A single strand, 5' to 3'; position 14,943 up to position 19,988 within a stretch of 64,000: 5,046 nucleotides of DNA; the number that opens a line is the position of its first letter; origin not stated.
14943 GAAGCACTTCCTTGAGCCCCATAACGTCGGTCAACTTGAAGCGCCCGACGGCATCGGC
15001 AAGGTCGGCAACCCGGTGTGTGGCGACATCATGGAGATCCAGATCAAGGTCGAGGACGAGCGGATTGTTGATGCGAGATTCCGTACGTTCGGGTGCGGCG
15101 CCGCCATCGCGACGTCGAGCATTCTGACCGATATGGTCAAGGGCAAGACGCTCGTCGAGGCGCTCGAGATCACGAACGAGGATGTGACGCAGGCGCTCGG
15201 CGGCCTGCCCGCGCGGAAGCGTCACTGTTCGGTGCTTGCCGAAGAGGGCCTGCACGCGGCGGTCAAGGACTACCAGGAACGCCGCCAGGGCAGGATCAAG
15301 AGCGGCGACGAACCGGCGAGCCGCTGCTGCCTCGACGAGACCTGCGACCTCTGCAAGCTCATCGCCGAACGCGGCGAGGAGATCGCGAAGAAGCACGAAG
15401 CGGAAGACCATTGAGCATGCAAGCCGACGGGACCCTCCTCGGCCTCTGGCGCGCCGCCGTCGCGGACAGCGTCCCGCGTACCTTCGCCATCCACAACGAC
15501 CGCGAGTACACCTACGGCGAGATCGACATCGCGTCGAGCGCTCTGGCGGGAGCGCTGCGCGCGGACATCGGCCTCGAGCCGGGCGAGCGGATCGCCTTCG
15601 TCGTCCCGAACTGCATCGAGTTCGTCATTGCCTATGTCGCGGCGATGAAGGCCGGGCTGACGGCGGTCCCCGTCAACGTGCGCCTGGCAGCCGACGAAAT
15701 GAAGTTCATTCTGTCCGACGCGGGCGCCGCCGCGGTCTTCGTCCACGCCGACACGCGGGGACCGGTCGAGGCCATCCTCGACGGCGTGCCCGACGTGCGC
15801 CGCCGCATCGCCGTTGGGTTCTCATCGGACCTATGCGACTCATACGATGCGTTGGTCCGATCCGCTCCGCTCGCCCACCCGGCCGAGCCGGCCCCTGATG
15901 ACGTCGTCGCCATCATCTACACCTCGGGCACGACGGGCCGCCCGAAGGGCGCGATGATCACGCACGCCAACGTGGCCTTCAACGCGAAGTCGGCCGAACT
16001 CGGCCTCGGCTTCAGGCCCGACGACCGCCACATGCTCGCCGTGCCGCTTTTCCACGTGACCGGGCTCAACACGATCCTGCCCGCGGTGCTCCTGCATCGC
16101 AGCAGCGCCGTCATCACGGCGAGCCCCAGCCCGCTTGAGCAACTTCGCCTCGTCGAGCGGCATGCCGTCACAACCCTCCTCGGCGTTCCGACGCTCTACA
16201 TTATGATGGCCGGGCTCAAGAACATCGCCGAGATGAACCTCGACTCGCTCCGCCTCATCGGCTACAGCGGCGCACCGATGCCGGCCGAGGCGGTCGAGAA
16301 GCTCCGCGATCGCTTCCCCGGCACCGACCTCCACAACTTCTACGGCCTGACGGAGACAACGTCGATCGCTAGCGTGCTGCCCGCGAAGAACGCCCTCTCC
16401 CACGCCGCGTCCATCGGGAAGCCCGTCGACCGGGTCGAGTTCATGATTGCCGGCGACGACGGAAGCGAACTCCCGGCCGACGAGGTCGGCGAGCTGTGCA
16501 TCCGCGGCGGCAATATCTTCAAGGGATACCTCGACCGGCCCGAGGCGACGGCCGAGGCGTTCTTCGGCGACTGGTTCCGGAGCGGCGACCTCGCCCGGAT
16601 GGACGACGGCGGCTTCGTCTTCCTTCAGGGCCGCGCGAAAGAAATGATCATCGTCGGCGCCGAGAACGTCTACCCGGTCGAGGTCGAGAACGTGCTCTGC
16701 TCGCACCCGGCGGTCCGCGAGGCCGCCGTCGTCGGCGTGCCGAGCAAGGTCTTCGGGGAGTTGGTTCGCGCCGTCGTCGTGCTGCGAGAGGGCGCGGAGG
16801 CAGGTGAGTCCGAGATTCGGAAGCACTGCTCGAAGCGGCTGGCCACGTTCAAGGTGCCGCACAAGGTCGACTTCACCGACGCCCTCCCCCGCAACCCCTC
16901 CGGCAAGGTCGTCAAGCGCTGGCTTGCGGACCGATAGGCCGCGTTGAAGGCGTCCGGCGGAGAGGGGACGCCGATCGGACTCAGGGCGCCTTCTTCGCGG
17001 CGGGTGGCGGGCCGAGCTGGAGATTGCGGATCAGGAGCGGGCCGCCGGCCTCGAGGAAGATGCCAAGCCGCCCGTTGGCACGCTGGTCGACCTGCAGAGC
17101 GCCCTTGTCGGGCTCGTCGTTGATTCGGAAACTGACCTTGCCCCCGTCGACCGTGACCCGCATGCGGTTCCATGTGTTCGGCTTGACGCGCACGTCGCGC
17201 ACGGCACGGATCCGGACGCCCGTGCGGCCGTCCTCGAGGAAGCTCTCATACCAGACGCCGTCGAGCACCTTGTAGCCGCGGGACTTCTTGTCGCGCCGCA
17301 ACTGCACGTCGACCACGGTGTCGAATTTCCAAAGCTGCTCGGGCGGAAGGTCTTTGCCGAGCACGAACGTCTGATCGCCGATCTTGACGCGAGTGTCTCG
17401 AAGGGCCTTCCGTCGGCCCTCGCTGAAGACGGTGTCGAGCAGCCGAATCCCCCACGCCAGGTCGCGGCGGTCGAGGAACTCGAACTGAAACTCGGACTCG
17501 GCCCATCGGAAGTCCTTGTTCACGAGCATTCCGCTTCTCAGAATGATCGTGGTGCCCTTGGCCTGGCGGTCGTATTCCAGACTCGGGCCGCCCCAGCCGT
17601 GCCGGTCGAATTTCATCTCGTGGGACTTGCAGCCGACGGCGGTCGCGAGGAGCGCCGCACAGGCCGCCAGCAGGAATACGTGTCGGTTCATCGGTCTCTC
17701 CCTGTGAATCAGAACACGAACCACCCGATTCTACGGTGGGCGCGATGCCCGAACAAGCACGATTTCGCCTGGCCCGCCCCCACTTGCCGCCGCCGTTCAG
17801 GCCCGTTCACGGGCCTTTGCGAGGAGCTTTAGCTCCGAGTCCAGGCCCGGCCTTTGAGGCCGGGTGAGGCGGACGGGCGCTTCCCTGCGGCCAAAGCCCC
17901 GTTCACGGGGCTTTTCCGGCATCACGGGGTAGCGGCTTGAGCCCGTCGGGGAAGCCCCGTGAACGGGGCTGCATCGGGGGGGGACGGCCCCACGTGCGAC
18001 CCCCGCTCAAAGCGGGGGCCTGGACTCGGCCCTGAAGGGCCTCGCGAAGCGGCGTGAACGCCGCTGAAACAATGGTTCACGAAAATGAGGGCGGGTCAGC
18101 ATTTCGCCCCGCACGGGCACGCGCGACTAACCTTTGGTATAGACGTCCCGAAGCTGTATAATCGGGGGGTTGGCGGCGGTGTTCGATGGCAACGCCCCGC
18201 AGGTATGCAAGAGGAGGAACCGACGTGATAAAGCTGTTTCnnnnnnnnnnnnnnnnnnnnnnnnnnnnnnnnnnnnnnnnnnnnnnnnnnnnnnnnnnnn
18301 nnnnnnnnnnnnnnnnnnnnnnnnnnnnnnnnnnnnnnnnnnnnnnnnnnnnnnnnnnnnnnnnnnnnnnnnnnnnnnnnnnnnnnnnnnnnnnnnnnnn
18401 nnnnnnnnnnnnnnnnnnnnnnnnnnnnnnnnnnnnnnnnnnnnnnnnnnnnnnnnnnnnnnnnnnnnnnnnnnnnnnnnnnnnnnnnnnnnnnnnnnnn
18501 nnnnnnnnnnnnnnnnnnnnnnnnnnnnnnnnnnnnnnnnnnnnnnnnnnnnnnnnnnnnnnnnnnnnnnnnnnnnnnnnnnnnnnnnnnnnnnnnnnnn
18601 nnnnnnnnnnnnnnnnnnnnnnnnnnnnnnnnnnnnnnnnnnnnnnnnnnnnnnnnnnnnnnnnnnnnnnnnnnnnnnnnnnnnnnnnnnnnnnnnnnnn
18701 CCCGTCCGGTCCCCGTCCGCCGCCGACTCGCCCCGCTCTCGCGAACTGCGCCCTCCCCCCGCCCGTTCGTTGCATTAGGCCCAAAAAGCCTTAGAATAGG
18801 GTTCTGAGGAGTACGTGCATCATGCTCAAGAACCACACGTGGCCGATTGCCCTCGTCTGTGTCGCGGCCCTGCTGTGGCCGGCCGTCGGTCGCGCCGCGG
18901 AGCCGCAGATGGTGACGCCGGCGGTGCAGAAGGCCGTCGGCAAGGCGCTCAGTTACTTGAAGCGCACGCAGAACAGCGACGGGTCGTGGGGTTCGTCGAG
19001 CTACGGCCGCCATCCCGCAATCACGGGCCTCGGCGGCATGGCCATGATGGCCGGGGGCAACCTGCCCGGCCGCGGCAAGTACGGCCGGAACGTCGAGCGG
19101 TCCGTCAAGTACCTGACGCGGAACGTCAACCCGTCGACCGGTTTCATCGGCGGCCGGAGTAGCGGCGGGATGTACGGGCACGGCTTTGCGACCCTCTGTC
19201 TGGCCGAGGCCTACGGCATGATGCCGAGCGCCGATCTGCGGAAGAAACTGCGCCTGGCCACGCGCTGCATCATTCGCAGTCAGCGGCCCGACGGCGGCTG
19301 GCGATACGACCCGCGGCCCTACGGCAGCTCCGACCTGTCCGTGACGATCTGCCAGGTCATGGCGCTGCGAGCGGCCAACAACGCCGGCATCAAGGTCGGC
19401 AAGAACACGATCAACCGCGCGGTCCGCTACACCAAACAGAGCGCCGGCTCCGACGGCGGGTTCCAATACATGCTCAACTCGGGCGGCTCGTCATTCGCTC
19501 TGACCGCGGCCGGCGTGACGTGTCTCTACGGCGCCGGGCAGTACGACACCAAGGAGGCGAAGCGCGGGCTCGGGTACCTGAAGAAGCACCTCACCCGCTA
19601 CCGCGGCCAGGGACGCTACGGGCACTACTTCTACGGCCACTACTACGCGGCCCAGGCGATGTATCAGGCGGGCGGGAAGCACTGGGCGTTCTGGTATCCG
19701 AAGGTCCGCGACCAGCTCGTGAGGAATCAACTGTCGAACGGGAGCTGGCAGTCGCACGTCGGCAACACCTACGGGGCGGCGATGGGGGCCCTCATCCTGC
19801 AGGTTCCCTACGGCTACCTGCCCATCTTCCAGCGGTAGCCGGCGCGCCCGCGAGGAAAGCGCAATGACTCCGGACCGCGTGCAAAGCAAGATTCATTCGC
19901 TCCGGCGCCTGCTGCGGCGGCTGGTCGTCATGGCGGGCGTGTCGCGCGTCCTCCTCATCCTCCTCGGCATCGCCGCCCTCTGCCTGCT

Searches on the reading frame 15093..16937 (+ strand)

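Call 68: search_protein_families(library=pfam, proteins=[window:15093-16937:+], max_evalue=0.001)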
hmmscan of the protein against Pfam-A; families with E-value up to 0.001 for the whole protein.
window:15093-16937:+ (614 aa): 2 families
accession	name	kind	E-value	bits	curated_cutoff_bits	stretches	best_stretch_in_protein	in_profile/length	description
PF00501.34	AMP-binding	-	1.8e-90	304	29.9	1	128-480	9-384/384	AMP-binding enzyme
PF13193.12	AMP-binding_C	-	9.5e-22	78.2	24.5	1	530-605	1-76/76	AMP-binding enzyme C-terminal domain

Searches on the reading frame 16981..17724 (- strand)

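Call 16: search_protein_families(library=pfam, proteins=[window:16981-17724:-])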
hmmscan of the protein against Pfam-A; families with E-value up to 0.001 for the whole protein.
window:16981-17724:- (247 aa): 1 family
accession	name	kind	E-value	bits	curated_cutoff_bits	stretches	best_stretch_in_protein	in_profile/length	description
PF06439.18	3keto-disac_hyd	-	6.9e-05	23.4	26.8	1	137-236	85-185/187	3-keto-disaccharide hydrolase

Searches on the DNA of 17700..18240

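Call 92: search_rna_families(source=window, start=17700, end=18240, threshold=evalue, max_evalue=1)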
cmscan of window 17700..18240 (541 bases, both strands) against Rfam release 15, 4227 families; matches with E-value up to 1: 3.
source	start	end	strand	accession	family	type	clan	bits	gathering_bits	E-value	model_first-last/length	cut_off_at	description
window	17944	17992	+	RF01068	Guanidine-II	Cis-reg; riboswitch;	-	17.6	32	0.36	1-48/48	no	Guanidine-II riboswitch aptamer (mini-ykkC)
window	17959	18005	-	RF01840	ovine_lenti_FSE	Cis-reg; frameshift_element;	-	17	45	0.79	1-54/54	no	ribosomal frameshift element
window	17901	18000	-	RF02342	ar7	Gene; sRNA;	-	16.1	60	0.71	21-94/145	no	Alphaproteobacterial sRNA ar7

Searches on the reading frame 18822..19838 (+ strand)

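Call 16: search_protein_families(library=pfam, proteins=[window:18822-19838:+])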
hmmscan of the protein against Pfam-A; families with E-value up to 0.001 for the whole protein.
window:18822-19838:+ (338 aa): 3 families
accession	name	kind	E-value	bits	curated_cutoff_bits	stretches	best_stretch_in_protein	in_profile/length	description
PF13243.12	SQHop_cyclase_C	-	9e-11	41.8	26.1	0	88-215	158-285/319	Squalene-hopene cyclase C-terminal domain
PF13249.12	SQHop_cyclase_N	-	2.5e-06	27.3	26.2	0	141-206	45-105/291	Squalene-hopene cyclase N-terminal domain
PF00432.27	Prenyltrans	-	4.3e-05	23.5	26.5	1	92-256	53-208/304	Prenyltransferase alpha-alpha toroid domain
